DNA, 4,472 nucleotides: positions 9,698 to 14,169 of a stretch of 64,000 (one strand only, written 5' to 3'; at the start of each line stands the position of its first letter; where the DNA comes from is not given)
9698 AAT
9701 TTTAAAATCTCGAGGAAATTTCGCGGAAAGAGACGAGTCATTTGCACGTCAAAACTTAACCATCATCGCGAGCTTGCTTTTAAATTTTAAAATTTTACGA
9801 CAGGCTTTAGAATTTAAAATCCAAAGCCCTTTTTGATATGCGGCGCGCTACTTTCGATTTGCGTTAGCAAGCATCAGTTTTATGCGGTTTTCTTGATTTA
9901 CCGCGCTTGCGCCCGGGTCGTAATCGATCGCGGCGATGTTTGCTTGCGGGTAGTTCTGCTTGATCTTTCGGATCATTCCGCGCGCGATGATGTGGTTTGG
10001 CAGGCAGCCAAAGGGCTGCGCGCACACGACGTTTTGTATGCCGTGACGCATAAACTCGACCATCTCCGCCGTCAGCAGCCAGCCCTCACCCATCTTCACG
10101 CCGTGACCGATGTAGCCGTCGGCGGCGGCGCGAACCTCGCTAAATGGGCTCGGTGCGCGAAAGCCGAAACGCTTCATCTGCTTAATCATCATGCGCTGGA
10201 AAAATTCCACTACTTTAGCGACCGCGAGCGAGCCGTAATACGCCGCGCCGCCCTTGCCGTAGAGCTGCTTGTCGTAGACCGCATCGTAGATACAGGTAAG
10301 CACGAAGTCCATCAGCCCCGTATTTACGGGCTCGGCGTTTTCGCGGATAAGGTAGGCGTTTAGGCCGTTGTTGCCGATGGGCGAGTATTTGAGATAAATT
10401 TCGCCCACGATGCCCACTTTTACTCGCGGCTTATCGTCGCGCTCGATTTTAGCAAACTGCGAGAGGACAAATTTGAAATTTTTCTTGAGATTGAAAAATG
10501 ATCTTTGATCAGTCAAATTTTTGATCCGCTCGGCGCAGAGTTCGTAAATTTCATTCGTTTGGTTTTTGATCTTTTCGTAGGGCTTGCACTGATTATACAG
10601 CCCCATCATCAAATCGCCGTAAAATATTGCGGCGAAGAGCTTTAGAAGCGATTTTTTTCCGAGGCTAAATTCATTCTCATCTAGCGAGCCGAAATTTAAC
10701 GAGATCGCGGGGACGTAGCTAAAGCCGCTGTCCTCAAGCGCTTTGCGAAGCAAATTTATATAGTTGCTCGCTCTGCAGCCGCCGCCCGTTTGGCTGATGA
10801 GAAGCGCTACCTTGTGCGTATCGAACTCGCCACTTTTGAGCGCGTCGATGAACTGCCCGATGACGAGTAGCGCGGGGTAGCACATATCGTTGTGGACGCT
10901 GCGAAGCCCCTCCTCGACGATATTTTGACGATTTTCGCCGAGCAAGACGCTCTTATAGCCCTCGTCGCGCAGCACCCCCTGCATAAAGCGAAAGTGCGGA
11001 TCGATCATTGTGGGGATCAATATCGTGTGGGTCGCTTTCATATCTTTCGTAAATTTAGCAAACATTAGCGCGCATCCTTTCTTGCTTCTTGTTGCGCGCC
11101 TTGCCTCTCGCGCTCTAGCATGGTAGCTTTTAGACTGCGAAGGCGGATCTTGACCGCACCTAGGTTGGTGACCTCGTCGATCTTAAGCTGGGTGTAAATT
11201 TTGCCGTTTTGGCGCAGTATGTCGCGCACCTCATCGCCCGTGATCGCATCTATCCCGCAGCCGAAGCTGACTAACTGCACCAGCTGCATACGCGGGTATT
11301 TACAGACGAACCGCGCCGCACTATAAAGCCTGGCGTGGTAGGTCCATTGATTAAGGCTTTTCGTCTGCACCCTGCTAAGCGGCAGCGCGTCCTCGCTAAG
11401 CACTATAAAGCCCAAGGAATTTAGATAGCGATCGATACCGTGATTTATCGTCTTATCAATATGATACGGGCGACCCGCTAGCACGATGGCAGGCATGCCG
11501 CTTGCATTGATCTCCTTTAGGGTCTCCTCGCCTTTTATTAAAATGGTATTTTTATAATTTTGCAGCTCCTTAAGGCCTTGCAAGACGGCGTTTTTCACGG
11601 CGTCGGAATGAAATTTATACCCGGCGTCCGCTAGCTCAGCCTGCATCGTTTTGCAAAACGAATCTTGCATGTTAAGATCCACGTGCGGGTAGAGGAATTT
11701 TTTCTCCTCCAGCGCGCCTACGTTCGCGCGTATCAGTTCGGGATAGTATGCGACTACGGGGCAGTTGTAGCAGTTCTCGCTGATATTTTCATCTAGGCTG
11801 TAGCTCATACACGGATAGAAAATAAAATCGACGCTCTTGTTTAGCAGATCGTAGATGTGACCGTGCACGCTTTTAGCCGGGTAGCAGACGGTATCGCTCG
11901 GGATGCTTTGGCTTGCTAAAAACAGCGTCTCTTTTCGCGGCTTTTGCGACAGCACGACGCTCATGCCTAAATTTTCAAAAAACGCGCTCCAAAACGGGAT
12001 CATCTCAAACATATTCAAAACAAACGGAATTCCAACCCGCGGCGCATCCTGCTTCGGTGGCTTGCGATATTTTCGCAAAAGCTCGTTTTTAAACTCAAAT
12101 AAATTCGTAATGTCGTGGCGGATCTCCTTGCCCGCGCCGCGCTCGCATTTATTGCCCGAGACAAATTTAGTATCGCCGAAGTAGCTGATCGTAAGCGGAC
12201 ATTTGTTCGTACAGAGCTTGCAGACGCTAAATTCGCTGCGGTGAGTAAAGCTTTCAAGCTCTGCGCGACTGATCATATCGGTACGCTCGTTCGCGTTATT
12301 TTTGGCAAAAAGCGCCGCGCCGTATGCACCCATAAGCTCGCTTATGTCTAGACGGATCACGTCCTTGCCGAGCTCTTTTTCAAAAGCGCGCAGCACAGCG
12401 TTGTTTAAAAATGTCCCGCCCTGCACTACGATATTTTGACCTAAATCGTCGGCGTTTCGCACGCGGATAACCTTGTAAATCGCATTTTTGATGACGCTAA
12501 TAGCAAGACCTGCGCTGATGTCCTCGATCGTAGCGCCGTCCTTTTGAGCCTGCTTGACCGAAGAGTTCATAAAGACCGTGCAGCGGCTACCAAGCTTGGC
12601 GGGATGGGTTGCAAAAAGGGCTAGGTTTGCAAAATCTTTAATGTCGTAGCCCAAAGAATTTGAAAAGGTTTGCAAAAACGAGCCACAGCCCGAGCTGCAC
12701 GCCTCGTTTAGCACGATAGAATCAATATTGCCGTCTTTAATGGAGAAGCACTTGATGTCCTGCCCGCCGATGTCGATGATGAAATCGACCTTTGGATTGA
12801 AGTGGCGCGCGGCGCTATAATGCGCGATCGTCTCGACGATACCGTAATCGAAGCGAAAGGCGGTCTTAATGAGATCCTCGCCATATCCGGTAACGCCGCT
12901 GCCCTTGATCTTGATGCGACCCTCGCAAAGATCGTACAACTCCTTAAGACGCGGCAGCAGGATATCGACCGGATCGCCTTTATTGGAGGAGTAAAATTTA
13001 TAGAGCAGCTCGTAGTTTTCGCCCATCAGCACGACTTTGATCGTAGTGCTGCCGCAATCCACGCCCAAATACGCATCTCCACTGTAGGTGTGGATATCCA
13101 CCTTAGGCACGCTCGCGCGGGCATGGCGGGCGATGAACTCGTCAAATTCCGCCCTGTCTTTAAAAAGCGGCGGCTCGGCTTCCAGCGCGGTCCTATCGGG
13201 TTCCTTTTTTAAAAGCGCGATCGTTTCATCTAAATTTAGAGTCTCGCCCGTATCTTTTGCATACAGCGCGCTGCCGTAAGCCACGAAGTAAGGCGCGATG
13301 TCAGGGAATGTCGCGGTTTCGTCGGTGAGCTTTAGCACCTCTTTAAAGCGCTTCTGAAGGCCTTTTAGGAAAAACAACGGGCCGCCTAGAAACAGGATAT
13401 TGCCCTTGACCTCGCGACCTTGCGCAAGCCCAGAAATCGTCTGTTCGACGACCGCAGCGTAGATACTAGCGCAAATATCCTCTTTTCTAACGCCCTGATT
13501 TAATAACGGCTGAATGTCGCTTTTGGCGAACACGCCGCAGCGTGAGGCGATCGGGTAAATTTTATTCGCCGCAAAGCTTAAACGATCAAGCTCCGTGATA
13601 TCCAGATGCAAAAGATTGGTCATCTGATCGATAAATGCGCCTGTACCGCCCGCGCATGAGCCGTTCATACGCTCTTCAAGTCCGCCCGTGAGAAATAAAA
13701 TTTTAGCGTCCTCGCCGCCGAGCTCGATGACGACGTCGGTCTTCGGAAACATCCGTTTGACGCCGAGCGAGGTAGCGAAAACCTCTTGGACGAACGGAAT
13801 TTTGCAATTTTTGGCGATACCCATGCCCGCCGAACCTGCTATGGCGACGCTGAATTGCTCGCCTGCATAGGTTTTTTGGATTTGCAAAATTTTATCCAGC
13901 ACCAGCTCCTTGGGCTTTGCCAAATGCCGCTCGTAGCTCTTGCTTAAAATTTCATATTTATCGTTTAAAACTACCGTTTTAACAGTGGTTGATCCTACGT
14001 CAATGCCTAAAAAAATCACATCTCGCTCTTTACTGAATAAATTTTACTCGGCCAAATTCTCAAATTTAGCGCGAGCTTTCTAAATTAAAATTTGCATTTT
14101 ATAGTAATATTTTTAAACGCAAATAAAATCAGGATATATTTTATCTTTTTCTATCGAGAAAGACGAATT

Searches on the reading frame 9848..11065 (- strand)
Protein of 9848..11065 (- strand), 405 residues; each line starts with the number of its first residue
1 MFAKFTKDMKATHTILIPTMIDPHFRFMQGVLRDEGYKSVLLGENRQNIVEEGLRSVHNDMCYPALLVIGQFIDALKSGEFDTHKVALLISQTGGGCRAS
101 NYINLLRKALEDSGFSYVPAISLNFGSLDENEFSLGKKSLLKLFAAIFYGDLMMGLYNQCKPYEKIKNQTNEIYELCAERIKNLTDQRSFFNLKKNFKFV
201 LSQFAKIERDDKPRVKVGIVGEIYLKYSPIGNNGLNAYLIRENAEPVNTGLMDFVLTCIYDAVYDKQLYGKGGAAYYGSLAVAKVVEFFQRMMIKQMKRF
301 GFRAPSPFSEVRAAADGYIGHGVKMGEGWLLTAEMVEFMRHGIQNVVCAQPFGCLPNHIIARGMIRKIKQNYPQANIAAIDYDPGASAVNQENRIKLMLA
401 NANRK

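Call 67: search_protein_families(library=pfam, max_evalue=0.00001, proteins=[window:9848-11065:-])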
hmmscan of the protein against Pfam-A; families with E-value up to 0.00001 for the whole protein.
window:9848-11065:- (405 aa): 0 families

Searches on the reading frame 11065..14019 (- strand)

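Call 67: search_protein_families(library=pfam, max_evalue=0.00001, proteins=[window:11065-14019:-])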
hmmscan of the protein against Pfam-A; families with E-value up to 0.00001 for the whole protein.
window:11065-14019:- (984 aa): 2 families
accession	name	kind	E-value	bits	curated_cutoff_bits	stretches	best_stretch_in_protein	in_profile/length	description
PF09989.15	DUF2229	-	5.4e-69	232.6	29.4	1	661-878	1-217/218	CoA enzyme activase uncharacterised domain (DUF2229)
PF01869.26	BcrAD_BadFG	-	7.4e-67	226.1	31.5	2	318-572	1-271/271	BadF/BadG/BcrA/BcrD ATPase family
